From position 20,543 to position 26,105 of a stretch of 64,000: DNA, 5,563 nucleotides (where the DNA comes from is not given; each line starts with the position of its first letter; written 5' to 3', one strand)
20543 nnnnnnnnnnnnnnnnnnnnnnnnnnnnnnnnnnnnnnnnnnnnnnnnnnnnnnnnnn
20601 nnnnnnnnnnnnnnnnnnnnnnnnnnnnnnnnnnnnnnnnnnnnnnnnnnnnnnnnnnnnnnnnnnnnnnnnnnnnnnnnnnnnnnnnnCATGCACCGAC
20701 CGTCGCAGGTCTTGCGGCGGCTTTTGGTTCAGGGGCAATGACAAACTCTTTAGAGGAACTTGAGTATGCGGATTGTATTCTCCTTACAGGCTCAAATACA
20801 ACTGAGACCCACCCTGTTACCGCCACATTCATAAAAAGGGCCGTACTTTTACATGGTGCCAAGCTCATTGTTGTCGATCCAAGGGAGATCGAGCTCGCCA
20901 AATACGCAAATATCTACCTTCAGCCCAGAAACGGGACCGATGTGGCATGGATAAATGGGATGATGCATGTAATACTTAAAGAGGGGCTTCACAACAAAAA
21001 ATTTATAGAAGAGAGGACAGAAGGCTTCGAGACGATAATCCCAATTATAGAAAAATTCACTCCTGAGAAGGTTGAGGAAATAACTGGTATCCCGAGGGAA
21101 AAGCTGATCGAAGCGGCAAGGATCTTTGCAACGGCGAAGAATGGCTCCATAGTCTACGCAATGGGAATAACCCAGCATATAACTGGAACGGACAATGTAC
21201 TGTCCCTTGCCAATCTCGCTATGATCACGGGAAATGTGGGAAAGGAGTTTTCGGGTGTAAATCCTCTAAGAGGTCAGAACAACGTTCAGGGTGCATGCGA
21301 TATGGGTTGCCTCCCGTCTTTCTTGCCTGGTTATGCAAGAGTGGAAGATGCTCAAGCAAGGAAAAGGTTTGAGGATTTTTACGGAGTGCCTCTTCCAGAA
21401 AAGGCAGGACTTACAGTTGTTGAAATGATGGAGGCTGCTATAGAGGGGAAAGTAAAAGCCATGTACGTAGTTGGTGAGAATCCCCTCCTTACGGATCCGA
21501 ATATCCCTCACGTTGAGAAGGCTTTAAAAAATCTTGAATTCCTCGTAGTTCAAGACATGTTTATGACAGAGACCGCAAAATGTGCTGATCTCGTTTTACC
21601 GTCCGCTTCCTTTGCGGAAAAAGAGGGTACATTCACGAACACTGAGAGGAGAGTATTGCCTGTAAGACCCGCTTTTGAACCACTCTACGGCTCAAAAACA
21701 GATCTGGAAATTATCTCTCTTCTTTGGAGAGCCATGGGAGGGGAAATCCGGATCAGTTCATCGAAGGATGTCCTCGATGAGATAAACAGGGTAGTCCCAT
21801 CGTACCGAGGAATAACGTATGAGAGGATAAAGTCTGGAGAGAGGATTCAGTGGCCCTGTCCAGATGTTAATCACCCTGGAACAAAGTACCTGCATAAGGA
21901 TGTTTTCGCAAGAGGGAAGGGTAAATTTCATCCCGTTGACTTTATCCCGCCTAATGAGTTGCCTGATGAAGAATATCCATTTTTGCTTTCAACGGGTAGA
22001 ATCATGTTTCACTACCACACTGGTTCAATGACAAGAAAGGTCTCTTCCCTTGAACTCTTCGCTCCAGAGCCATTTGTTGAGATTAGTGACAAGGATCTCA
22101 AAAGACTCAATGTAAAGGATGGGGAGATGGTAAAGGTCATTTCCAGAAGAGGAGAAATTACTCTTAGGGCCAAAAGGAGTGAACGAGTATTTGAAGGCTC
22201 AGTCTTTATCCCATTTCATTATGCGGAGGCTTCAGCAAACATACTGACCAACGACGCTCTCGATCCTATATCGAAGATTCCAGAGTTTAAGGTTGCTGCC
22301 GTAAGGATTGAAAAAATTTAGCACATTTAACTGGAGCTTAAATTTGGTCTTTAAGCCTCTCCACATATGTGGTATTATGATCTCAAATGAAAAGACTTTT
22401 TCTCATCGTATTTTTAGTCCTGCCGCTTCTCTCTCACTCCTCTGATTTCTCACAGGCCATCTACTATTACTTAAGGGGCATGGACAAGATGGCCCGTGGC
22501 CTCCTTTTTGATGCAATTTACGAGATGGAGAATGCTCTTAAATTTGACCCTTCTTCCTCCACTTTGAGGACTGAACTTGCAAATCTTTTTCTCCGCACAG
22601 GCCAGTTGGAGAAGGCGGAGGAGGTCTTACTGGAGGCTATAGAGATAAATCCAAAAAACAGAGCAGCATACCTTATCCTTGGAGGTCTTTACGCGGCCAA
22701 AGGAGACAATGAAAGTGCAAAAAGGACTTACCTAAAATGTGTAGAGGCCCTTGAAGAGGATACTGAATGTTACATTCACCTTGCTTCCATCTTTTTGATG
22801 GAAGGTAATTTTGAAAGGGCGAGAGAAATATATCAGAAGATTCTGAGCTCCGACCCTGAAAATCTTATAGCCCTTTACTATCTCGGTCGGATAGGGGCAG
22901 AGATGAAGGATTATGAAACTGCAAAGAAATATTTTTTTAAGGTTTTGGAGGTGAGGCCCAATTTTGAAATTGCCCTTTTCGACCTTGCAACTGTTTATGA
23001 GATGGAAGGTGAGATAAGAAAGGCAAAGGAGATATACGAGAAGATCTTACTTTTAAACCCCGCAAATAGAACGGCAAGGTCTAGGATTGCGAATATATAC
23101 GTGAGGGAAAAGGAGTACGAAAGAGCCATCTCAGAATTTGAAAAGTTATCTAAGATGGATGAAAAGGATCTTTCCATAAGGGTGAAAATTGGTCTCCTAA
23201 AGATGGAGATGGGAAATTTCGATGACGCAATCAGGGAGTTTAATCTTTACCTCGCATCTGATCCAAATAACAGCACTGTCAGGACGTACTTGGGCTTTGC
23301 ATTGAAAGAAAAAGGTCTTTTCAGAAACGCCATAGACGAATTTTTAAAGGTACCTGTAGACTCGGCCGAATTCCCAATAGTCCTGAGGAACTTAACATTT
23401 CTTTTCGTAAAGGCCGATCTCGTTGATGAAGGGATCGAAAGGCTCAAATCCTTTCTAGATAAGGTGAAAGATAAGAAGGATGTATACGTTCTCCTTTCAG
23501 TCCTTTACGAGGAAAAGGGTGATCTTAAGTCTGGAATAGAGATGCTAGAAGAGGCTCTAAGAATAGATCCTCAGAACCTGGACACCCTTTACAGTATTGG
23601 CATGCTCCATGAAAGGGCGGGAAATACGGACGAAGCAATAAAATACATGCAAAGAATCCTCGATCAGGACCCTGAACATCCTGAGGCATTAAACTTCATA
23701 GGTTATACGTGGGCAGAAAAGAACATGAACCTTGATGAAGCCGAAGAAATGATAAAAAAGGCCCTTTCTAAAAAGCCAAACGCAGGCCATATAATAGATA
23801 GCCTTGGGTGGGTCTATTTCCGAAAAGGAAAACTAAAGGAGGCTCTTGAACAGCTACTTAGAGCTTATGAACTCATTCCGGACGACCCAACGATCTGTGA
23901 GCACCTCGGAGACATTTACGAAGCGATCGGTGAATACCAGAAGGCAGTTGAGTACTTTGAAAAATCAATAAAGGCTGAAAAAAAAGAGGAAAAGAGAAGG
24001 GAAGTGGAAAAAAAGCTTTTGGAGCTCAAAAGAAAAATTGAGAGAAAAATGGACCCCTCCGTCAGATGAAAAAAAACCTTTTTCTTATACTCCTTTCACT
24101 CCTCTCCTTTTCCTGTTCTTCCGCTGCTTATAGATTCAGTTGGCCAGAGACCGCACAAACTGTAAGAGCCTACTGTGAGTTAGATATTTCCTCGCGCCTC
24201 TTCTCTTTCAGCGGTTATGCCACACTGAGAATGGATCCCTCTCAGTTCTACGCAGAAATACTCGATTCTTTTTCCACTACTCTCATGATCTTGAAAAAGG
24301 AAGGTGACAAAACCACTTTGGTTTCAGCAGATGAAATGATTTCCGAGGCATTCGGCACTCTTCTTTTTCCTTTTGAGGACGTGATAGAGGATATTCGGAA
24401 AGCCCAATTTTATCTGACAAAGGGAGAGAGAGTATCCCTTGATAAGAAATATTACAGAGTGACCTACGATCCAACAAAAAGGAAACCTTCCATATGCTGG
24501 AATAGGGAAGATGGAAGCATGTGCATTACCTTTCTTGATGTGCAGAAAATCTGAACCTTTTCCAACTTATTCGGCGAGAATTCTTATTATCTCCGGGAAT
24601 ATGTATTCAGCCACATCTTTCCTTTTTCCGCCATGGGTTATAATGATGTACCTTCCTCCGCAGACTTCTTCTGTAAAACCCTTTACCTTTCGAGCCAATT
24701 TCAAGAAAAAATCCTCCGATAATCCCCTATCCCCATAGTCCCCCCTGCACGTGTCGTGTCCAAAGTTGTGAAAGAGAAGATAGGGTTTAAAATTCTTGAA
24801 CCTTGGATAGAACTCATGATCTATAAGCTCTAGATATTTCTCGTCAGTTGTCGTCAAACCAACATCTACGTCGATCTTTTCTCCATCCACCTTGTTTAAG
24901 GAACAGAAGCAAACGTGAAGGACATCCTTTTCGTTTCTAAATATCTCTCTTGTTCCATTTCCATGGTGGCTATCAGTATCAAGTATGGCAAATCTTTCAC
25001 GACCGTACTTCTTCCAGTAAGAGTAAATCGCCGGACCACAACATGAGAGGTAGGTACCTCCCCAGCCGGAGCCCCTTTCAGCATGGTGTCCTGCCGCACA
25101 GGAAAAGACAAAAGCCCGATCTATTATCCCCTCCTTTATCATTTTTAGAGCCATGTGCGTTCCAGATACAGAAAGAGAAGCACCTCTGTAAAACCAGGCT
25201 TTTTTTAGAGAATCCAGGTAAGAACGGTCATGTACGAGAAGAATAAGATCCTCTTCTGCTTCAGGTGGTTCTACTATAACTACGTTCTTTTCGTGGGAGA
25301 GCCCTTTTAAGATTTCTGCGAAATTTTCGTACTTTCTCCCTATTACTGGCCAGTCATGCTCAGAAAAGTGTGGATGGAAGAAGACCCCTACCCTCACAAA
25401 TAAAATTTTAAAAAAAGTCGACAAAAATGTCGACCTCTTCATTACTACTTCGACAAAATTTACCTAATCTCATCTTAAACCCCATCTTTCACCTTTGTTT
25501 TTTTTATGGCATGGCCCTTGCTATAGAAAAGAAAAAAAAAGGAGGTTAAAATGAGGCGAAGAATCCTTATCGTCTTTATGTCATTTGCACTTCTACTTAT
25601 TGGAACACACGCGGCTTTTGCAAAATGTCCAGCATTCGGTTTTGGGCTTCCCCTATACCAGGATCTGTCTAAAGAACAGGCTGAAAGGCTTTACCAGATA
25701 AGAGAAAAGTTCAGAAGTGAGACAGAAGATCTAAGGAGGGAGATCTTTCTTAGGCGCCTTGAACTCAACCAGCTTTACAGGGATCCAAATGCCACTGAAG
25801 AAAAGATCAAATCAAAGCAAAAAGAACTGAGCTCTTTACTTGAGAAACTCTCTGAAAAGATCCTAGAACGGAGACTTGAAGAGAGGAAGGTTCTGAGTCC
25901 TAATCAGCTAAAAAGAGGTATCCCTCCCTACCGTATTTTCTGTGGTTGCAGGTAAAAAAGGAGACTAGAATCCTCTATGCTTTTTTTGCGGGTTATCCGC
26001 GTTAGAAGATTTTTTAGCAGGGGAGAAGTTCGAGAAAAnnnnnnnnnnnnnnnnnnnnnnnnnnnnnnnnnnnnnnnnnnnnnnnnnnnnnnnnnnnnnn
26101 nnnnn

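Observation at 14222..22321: EtfBA fused into one operon with a NuoE / NuoF::GltD / Sec-FdhA formate dehydrogenase: candidate multi-flavin formate:NAD(P)+/ferredoxin system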

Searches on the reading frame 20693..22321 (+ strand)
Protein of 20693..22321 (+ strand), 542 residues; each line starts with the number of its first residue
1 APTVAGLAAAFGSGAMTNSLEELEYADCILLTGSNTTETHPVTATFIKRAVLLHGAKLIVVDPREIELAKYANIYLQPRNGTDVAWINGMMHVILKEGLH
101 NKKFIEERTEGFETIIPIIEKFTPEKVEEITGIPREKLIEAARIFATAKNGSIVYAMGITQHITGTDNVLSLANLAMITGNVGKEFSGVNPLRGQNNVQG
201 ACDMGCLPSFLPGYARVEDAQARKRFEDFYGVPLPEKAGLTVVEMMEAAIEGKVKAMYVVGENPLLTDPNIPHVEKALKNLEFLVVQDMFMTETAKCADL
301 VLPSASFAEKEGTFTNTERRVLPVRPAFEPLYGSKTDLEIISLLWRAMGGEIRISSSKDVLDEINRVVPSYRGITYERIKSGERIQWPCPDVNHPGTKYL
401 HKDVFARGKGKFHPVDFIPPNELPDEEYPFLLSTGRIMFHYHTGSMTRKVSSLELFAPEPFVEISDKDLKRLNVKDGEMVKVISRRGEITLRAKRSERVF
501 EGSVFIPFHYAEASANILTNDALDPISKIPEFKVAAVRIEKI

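Call 7: search_protein_families(library=pfam, proteins=[window:20693-22321:+])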
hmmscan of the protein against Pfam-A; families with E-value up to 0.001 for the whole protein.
window:20693-22321:+ (542 aa): 2 families
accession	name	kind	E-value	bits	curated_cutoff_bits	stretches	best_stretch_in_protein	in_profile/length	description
PF00384.28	Molybdopterin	-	7.7e-54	183.5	24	1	15-344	97-350/353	Molybdopterin oxidoreductase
PF01568.27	Molydop_binding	-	1.1e-31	109.6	26.8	1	430-535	1-109/110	Molydopterin dinucleotide binding domain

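Call 8: search_protein_families(library=ncbifam, proteins=[window:20693-22321:+])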
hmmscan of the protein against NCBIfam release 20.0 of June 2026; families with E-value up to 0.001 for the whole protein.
window:20693-22321:+ (542 aa): 28 families (the best 25 are shown)
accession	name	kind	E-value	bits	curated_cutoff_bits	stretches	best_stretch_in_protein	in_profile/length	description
TIGR01591.1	Fdh-alpha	equivalog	2.9e-204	680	666.25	1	2-539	132-672/672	formate dehydrogenase subunit alpha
NF047855.1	AssmNtatRedNasC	equivalog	2.6e-139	465.6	1100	1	9-540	163-707/708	assimilatory nitrate reductase catalytic subunit NasC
NF041323.1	Nitr_red_NasA_Halo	equivalog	7.2e-82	276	1000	1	4-539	131-672/673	assimilatory nitrate reductase NasA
TIGR01553.1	formate-DH-alph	equivalog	3.4e-73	246.9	814.2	4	1-111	197-306/1009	formate dehydrogenase-N subunit alpha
TIGR01701.1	Fdhalpha-like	subfamily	7e-69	232.8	582.15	1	2-540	175-742/744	FdhF/YdeP family oxidoreductase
NF010055.0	PRK13532.1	equivalog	9.8e-67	225.8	904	3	408-542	694-830/830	nitrate reductase catalytic subunit NapA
TIGR01706.1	NAPA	equivalog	6.3e-64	216.6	930.55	3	407-542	693-830/830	periplasmic nitrate reductase subunit alpha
NF041513.1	formate_DH_Act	exception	1.4e-61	208.5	1400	4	3-110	190-296/1067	formate dehydrogenase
TIGR03479.1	DMSO_red_II_alp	subfamily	2e-37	128.7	984.75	3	112-349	388-644/913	molybdopterin-dependent oxidoreductase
NF007406.0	PRK09939.1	equivalog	2.4e-36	125.2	1473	1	2-282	185-484/759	acid resistance putative oxidoreductase YdeP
TIGR00509.1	bisC_fam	subfamily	4.2e-35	121.2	1017.55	1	53-364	202-526/772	molybdopterin guanine dinucleotide-containing S/N-oxide reductase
TIGR02166.1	dmsA_ynfE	subfamily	6e-34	117.2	777.7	2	123-356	332-565/794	DMSO/selenate family reductase complex A subunit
TIGR02693.1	arsenite_ox_L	equivalog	1.8e-33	115.6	359.05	3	56-194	267-419/806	arsenate reductase (azurin) large subunit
NF005895.0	PRK07860.1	equivalog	2.3e-30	105.3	802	1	14-368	378-678/811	NADH-quinone oxidoreductase subunit G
NF012032.0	PRK15488.1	equivalog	7.5e-30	103.6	694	1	29-317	200-493/759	thiosulfate reductase PhsA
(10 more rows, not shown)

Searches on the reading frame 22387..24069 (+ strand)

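Call 7: search_protein_families(library=pfam, proteins=[window:22387-24069:+])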
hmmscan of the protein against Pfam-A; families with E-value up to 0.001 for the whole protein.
window:22387-24069:+ (560 aa): 45 families (the best 25 are shown)
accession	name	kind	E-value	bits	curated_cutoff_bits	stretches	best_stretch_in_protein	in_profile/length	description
PF07719.23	TPR_2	-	2.4e-60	196.1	27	4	400-431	3-34/34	Tetratricopeptide repeat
PF13181.12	TPR_8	-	8.3e-59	191.2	25.7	4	503-532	3-32/34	Tetratricopeptide repeat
PF14559.12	TPR_19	-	7.6e-56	186.8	25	7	376-435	3-62/68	Tetratricopeptide repeat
PF13428.12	TPR_14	-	1.8e-51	167.6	23.5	3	400-436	3-39/44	Tetratricopeptide repeat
PF00515.34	TPR_1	-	1e-47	158.5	27.8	3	506-529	6-29/34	Tetratricopeptide repeat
PF13432.12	TPR_16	-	2.2e-47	159.5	32.7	4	404-465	3-63/65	Tetratricopeptide repeat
PF13431.12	TPR_17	-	3.4e-41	136.5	24.4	0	387-418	2-33/34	Tetratricopeptide repeat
PF13424.12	TPR_12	-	3.4e-37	126.9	30.1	5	367-426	6-73/77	Tetratricopeptide repeat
PF13414.12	TPR_11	-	2.7e-35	120.2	26.8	2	476-515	3-42/42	TPR repeat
PF13174.12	TPR_6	-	4.5e-33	112.1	26.3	1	399-430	1-32/33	Tetratricopeptide repeat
PF23914.1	TPR_CcmH_CycH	-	2.5e-32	112.3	42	4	153-260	43-153/158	Cytochrome c-type biogenesis protein H TPR domain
PF13176.12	TPR_7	-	3.6e-31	105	27.9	2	504-537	2-35/36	Tetratricopeptide repeat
PF13371.12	TPR_9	-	1.9e-30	105.1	35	2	373-434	4-65/73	Tetratricopeptide repeat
PF12895.13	ANAPC3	-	1.5e-24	86.5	27.2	1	446-526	2-81/82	Anaphase-promoting complex, cyclosome, subunit 3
PF24575.1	TPR_Slam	-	3.7e-22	79.2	35.2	0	264-318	49-103/104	Surface lipoprotein assembly modifier, N-terminal TPR repeats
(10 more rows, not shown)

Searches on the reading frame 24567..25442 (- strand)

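Call 7: search_protein_families(library=pfam, proteins=[window:24567-25442:-])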
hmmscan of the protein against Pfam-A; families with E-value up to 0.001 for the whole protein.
window:24567-25442:- (291 aa): 1 family
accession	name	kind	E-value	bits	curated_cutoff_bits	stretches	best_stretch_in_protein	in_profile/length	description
PF00850.24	Hist_deacetyl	-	4.9e-31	108.6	27.9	1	85-283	78-292/298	Histone deacetylase domain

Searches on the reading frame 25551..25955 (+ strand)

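Call 42: search_protein_families(library=pfam, max_evalue=0.00001, proteins=[window:25551-25955:+])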
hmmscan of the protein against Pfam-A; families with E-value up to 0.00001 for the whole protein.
window:25551-25955:+ (134 aa): 1 family
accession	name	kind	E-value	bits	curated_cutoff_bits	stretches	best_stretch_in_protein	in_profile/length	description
PF13801.11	Metal_resist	-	2.4e-11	44.3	29.2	1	30-119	33-122/125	Heavy-metal resistance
